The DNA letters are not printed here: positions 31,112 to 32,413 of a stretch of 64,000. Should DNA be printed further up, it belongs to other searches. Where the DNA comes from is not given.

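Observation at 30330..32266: Translationally coupled pair of predicted PD-(D/E)xK nuclease-fold proteins with no recognisable partner: candidate uncharacterised defence module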

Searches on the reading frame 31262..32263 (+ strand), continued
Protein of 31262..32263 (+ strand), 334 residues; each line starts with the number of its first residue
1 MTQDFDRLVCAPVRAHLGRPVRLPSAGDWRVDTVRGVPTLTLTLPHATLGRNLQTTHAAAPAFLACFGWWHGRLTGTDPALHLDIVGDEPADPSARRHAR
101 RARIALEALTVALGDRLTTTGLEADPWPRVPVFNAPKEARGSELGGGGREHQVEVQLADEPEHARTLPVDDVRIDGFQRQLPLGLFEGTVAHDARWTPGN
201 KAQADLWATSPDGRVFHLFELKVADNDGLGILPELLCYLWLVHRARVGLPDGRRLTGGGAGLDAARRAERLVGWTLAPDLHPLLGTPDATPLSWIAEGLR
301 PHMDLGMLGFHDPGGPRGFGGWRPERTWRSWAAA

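Call 57: search_protein_families(library=pfam, proteins=[P0163, P0168, P0260, P0296, P0298, P0246, P0267, P0220, P0250, P0282], max_evalue=0.01)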
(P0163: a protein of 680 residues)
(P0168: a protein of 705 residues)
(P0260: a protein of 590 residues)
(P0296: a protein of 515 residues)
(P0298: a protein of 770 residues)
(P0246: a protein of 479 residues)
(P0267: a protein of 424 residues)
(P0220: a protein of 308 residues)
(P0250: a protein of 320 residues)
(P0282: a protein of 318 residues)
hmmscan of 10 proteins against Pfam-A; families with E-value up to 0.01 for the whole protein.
P0163 (680 aa): 2 families
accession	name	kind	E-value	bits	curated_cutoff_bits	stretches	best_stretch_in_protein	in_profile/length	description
PF22558.3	REase-ARP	-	1.9e-37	129.8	27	1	19-320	4-269/270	Restriction Endonuclease associating with ARP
PF20796.3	PDDEXK_13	-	1.1e-05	25.5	27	1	11-172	6-171/290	PD-(D/E)XK nuclease superfamily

P0168 (705 aa): 2 families
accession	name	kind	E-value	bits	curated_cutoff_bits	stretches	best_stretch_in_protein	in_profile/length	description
PF22558.3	REase-ARP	-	5.4e-35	121.8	27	1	77-333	48-269/270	Restriction Endonuclease associating with ARP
PF20796.3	PDDEXK_13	-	2.3e-05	24.4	27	0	91-183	81-174/290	PD-(D/E)XK nuclease superfamily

P0260 (590 aa): 1 family
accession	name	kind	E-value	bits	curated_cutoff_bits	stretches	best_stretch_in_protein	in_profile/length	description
PF03167.25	UDG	-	0.0015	19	24.3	1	29-225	4-126/141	Uracil DNA glycosylase superfamily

P0296 (515 aa): 0 families

P0298 (770 aa): 1 family
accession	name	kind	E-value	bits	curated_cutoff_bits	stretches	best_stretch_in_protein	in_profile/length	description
PF00753.33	Lactamase_B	-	0.00032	21.1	22.7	1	405-484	17-95/196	Metallo-beta-lactamase superfamily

P0246 (479 aa): 0 families

P0267 (424 aa): 0 families

P0220 (308 aa): 0 families

P0250 (320 aa): 0 families

P0282 (318 aa): 0 families
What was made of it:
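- One ORF2-like protein (P0260) carries a weak UDG-like N-terminus (Pfam E=0.0015, below threshold, call 57).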

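Call 61: find_encoding_contigs(protein=P0250, flank=6000, max_places=3)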
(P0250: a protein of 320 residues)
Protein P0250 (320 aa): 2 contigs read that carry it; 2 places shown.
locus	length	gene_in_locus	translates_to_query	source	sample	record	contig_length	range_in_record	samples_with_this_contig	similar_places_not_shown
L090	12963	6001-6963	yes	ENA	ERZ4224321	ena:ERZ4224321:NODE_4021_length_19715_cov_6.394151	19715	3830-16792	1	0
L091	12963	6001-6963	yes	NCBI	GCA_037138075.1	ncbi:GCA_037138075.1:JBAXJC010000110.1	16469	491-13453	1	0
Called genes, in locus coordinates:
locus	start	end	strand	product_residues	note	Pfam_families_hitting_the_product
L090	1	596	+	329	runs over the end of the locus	PF00041:fn3 (faint), PF16974:NAR2 (faint), PF09603:Fib_succ_major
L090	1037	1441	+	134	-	-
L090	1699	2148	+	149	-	-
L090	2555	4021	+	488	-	-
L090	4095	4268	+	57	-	-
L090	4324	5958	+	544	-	PF08378:NERD, PF13479:AAA_24 (faint), PF00270:DEAD (weak), PF00580:UvrD-helicase (faint), PF02562:PhoH (faint), PF13245:AAA_19, PF13604:AAA_30, PF09848:SLFN-g3_helicase, +1 more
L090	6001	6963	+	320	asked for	-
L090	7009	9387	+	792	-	PF12161:HsdM_N, PF02384:N6_Mtase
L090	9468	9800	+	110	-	PF13366:PDDEXK_3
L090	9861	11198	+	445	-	PF01420:Methylase_S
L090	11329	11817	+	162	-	PF13366:PDDEXK_3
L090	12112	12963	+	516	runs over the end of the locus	PF13271:DUF4062, PF13749:HATPase_c_4, PF21247:Fic-like_C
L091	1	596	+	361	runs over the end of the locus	PF00041:fn3 (faint), PF16974:NAR2 (faint), PF09603:Fib_succ_major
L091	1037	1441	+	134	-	-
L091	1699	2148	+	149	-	-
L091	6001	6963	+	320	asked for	-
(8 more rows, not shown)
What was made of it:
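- One sampled locus has a NERD-SF1 helicase partner inside a type I R-M island (call 61).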

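Call 62: find_encoding_contigs(protein=P0163, flank=6000, max_places=3)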
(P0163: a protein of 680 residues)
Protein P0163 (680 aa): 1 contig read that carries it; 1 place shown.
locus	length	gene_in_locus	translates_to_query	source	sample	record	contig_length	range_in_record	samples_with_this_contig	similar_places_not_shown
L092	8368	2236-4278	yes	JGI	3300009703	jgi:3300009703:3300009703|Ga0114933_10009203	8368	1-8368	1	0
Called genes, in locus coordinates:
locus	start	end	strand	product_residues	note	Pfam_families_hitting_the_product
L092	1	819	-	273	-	?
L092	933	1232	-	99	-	-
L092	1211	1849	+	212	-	-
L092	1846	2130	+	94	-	-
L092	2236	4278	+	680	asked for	PF20796:PDDEXK_13 (faint), PF22558:REase-ARP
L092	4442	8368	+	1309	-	?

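Call 63: find_related_loci(query=A1, collection=viral_contigs, flank=8000)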
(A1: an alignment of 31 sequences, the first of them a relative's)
Query A1 (334 aa) in viral_contigs; peptide patterns used: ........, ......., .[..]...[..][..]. (x = any residue, [..] = any of these).
215 stretches matched a pattern, but none encodes a relative of the query by tblastn (E <= 1e-3).

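Call 66: find_related_loci(query=A5, collection=metagenome_contigs, flank=6000)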
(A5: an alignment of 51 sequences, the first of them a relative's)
Query A5 (320 aa) in metagenome_contigs; peptide patterns used: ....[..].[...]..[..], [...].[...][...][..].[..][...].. (x = any residue, [..] = any of these).
600 stretches matched a pattern (row limit reached: there are more); 492 encode a relative of the query (tblastn E <= 1e-3); the best 80 are kept; 80 distinct loci.
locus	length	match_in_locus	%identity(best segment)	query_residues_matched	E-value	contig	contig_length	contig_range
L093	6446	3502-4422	64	1-309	2e-132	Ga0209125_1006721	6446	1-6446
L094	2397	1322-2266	57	1-312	2e-122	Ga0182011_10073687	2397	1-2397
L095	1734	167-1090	58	1-305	2e-118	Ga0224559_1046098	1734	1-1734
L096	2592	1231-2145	57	1-302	2e-109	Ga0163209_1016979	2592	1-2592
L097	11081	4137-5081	50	1-316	3e-98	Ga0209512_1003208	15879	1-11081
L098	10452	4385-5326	50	1-302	4e-91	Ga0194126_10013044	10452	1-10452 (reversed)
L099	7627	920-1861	50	1-302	4e-91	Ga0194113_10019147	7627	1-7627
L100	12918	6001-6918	48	8-301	3e-86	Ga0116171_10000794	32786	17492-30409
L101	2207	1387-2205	54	1-271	7e-89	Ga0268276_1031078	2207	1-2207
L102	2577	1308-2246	47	1-316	2e-86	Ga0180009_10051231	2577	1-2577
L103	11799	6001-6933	46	1-316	2e-81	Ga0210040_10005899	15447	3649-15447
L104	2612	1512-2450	46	1-316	1e-81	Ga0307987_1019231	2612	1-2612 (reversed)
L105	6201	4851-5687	48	25-303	9e-80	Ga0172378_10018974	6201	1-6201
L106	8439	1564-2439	47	25-316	2e-78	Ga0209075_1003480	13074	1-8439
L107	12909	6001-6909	46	11-316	2e-78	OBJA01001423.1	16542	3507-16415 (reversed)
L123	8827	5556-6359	41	24-288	2e-56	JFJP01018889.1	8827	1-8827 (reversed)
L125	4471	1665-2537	39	1-288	3e-53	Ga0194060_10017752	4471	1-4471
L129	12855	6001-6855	38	2-292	6e-51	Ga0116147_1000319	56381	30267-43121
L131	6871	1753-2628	36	22-305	1e-50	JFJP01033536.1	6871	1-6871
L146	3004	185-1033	38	24-303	2e-45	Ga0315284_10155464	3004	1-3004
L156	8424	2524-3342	37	50-309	1e-41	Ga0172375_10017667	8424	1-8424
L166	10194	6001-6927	32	6-289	8e-38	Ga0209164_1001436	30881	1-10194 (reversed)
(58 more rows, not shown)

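Call 68: search_protein_families(library=pfam, proteins=[L093:2241-3485:+, L166:6993-8288:+, L131:2643-3908:+, L123:3853-5460:+, L129:3805-5817:+, L125:394-1665:+, L156:1104-2357:+, L146:1090-2403:+], max_evalue=0.01)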
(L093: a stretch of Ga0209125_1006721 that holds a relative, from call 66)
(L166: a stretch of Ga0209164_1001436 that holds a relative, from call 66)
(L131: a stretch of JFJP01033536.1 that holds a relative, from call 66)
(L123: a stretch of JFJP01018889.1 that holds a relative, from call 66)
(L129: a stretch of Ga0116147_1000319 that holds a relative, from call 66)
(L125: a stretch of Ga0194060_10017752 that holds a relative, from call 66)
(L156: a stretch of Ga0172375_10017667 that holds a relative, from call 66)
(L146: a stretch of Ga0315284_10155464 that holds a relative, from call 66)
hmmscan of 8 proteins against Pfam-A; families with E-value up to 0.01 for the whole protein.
L093:2241-3485:+ (415 aa): 4 families
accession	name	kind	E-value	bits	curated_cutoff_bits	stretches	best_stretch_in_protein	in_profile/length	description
PF12706.13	Lactamase_B_2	-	1.6e-11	44.7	27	1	46-181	28-170/200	Beta-lactamase superfamily domain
PF00753.33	Lactamase_B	-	2.2e-09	38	22.7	1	14-149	6-152/196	Metallo-beta-lactamase superfamily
PF07521.17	RMMBL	-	1.7e-07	31.6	21.6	1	356-397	9-54/63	Zn-dependent metallo-hydrolase RNA specificity domain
PF13483.12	Lactamase_B_3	-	7.3e-05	23.2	24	1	12-148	5-112/160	Beta-lactamase superfamily domain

L166:6993-8288:+ (432 aa): 3 families
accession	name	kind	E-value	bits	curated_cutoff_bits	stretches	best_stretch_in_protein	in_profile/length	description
PF12706.13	Lactamase_B_2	-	6.8e-13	49.1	27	1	75-202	33-167/200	Beta-lactamase superfamily domain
PF00753.33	Lactamase_B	-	4.2e-05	24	22.7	1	75-178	46-157/196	Metallo-beta-lactamase superfamily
PF07521.17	RMMBL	-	4.5e-05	23.8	21.6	1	378-408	9-40/63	Zn-dependent metallo-hydrolase RNA specificity domain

L131:2643-3908:+ (422 aa): 4 families
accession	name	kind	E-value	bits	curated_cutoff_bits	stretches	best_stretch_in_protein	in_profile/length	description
PF12706.13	Lactamase_B_2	-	1.2e-11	45.1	27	1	32-189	3-164/200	Beta-lactamase superfamily domain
PF00753.33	Lactamase_B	-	5e-06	27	22.7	1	19-162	5-151/196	Metallo-beta-lactamase superfamily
PF07521.17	RMMBL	-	1.8e-05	25.1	21.6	1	367-396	9-39/63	Zn-dependent metallo-hydrolase RNA specificity domain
PF07522.19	DRMBL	-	0.0052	17.4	22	0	360-394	68-102/108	DNA repair metallo-beta-lactamase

L123:3853-5460:+ (536 aa): 4 families
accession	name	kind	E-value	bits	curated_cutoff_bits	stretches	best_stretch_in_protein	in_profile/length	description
PF20118.4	DUF6508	-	2e-24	86.4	23.6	1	25-114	41-128/129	Family of unknown function (DUF6508)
PF12706.13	Lactamase_B_2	-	2.8e-08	34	27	1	177-308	29-168/200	Beta-lactamase superfamily domain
PF07521.17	RMMBL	-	0.0024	18.3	21.6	1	482-515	9-43/63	Zn-dependent metallo-hydrolase RNA specificity domain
PF00753.33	Lactamase_B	-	0.0063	16.9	22.7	0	144-278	14-152/196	Metallo-beta-lactamase superfamily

L129:3805-5817:+ (671 aa): 10 families
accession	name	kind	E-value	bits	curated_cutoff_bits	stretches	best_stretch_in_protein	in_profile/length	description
PF12831.13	FAD_oxidored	-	1e-72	246.2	27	1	227-662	1-415/416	FAD dependent oxidoreductase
PF13450.12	NAD_binding_8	-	3.1e-08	34.2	21.9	1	230-284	1-61/68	NAD(P)-binding Rossmann-like domain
PF01134.28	GIDA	-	3.9e-07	29.9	22.1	1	227-255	1-29/391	Glucose inhibited division protein A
PF01266.30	DAO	-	7.9e-07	29.4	27.9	1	227-272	1-50/353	FAD dependent oxidoreductase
PF00890.30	FAD_binding_2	-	1.7e-06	28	20.4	1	227-263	1-37/414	FAD binding domain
PF07992.20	Pyr_redox_2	-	1.3e-05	25.2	26.1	1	226-261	1-37/291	Pyridine nucleotide-disulphide oxidoreductase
PF00070.33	Pyr_redox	-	0.00021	22.2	22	1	228-261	2-35/82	Pyridine nucleotide-disulphide oxidoreductase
PF03486.20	HI0933_like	-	0.0017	18.3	50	1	227-259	2-34/244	HI0933-like protein Rossmann domain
PF25275.1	Golvesin_C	-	0.0029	18.1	31.6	1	68-122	9-62/132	Golvesin C-terminal domain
PF01262.27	AlaDh_PNT_C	-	0.0083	16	23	0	228-258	31-61/214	Alanine dehydrogenase/PNT, C-terminal domain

L125:394-1665:+ (424 aa): 3 families
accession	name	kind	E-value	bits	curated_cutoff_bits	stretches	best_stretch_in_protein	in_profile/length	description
PF12706.13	Lactamase_B_2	-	2.3e-10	40.8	27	1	55-188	29-170/200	Beta-lactamase superfamily domain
PF00753.33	Lactamase_B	-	3.5e-06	27.5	22.7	1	14-156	6-152/196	Metallo-beta-lactamase superfamily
PF07521.17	RMMBL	-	0.00058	20.2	21.6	1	360-395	9-45/63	Zn-dependent metallo-hydrolase RNA specificity domain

L156:1104-2357:+ (418 aa): 4 families
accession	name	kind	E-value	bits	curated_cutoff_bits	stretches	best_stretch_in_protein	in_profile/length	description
PF12706.13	Lactamase_B_2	-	1.6e-13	51.1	27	1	56-183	30-164/200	Beta-lactamase superfamily domain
PF07521.17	RMMBL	-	1.2e-06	28.9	21.6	1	363-391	11-40/63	Zn-dependent metallo-hydrolase RNA specificity domain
PF00753.33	Lactamase_B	-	2.5e-06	28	22.7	1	14-83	6-70/196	Metallo-beta-lactamase superfamily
PF07522.19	DRMBL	-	0.0076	16.9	22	0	362-388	76-102/108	DNA repair metallo-beta-lactamase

L146:1090-2403:+ (438 aa): 4 families
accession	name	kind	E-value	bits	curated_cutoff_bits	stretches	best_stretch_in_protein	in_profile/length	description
PF12706.13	Lactamase_B_2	-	6.3e-18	65.5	27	1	71-176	26-147/200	Beta-lactamase superfamily domain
PF13483.12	Lactamase_B_3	-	9.1e-10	39.2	24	1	12-173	5-112/160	Beta-lactamase superfamily domain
PF00753.33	Lactamase_B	-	4.6e-08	33.7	22.7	1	13-173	5-151/196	Metallo-beta-lactamase superfamily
PF07521.17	RMMBL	-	2.2e-05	24.8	21.6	1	381-414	6-40/63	Zn-dependent metallo-hydrolase RNA specificity domain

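Call 69: search_protein_families(library=padloc, proteins=[L093:2241-3485:+, L093:3502-4440:+, L166:6993-8288:+, P0250, P0282, P0298, P0260], max_evalue=0.01)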
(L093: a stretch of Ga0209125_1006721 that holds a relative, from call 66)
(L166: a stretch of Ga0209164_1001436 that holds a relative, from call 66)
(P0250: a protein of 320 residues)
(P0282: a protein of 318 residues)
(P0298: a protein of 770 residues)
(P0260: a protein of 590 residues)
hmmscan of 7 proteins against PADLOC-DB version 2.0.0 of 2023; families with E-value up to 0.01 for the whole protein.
L093:2241-3485:+ (415 aa): 0 families

L093:3502-4440:+ (313 aa): 0 families

L166:6993-8288:+ (432 aa): 0 families

P0250 (320 aa): 0 families

P0282 (318 aa): 0 families

P0298 (770 aa): 5 families
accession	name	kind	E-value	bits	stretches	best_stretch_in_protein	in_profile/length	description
PDLC03854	LmuA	-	4.8e-09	33.8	1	403-454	26-78/345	-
PDLC04676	PDC-M48B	-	4.6e-08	30.3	2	659-708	230-280/357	-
PDLC03805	RTasMBL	-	4.6e-06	24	1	419-455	34-70/322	DRT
PDLC02158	Avs1a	-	1.9e-05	22.1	0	417-453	35-71/392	-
PDLC04916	PDC-S11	-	0.0011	16.1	1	219-260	56-95/358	-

P0260 (590 aa): 0 families

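Call 74: fold_search(model_id=the predicted structure, library=viral)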
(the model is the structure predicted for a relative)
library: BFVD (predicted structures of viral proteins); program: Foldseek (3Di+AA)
matches with E <= 10: 565; with E <= 0.001: 0
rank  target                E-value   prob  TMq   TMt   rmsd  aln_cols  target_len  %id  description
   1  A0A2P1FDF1            1.3e-03  0.99  0.26  0.46   7.5       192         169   12  (no name in the UniProt tables at hand)
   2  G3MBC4                1.4e-02  0.91  0.23  0.25   6.3       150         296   13  Gp54 [Bacillus phage G]
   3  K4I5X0                4.0e-02  0.60  0.20  0.30   6.5       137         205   13  Uncharacterized protein [Salmonella phage STML-198]
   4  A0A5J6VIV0            4.2e-02  0.18  0.18  0.15  21.0       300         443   10  Uncharacterized protein [Megaviridae environmental sample]
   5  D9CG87                4.4e-02  0.12  0.12  0.16  11.0       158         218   13  (no name in the UniProt tables at hand)
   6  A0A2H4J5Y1            4.7e-02  0.51  0.18  0.40   9.3       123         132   20  PD-(D/E)XK nuclease superfamily [uncultured Caudovirales phage]
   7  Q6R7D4                5.9e-02  0.18  0.18  0.20  18.9       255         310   11  Uncharacterized protein ORF95 [Ostreid herpesvirus 1 (isolate France)]
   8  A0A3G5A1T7            6.7e-02  0.44  0.24  0.38   7.7       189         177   12  Uncharacterized protein [Gaeavirus sp.]
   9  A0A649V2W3            7.1e-02  0.18  0.14  0.22  10.9       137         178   11  DUF2726 domain-containing protein [Lactococcus phage P1048]
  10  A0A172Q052            7.1e-02  0.16  0.12  0.13  15.0       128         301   11  Uncharacterized protein [Acinetobacter phage vB_AbaM_ME3]
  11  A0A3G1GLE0            7.1e-02  0.14  0.19  0.22  16.6       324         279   13  PD-(D/E)XK nuclease superfamily protein [Xanthomonas phage KPhi1]
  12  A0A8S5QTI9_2          7.1e-02  0.08  0.19  0.07  23.4       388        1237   11  Structural protein [CrAss-like virus sp. ctDAq1]
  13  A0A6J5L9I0            8.0e-02  0.35  0.18  0.29  13.7       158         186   11  Uncharacterized protein [uncultured Caudovirales phage]
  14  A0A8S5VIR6            8.0e-02  0.08  0.14  0.17  23.3       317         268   12  (no name in the UniProt tables at hand)
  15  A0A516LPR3            1.4e-01  0.30  0.21  0.18   7.1       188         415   11  (no name in the UniProt tables at hand)
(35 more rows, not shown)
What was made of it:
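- On PD-(D/E)xK nuclease superfamily (ORF2): The best BFVD hit has E=1.3e-3 to an unnamed protein, followed by several annotated PD-(D/E)xK proteins at E>0.01 (call 74).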

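Call 76: list_cluster_members(proteins=[P0163, P0168, P0250, P0298])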
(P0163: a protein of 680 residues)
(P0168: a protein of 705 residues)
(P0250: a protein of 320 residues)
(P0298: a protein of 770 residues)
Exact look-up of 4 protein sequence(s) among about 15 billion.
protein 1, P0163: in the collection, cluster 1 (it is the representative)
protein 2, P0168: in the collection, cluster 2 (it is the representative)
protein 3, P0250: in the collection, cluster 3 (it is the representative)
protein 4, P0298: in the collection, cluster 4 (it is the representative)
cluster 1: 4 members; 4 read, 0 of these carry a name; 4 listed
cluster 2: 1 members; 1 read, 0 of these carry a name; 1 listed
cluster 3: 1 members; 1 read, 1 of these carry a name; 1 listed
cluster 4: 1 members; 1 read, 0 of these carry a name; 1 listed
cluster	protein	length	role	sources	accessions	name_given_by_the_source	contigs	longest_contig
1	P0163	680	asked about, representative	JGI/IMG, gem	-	-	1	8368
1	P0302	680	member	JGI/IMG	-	-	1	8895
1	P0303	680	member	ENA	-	-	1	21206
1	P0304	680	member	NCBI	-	-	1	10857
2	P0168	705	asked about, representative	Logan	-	-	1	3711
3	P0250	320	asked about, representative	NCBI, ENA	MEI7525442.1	MAG: hypothetical protein WCJ95_13975 [Mariniphaga sp.]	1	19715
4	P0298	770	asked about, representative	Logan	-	-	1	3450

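Call 78: search_protein_families(library=pfam, proteins=[L084:5794-7074:-, L084:3845-5812:-, L086:9802-11889:-, L086:11733-13823:-], max_evalue=0.01)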
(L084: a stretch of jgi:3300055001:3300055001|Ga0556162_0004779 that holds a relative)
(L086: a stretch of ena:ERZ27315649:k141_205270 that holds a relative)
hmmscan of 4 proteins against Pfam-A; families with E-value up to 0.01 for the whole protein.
L084:5794-7074:- (427 aa): 0 families

L084:3845-5812:- (656 aa): 0 families

L086:9802-11889:- (696 aa): 0 families

L086:11733-13823:- (697 aa): 0 families
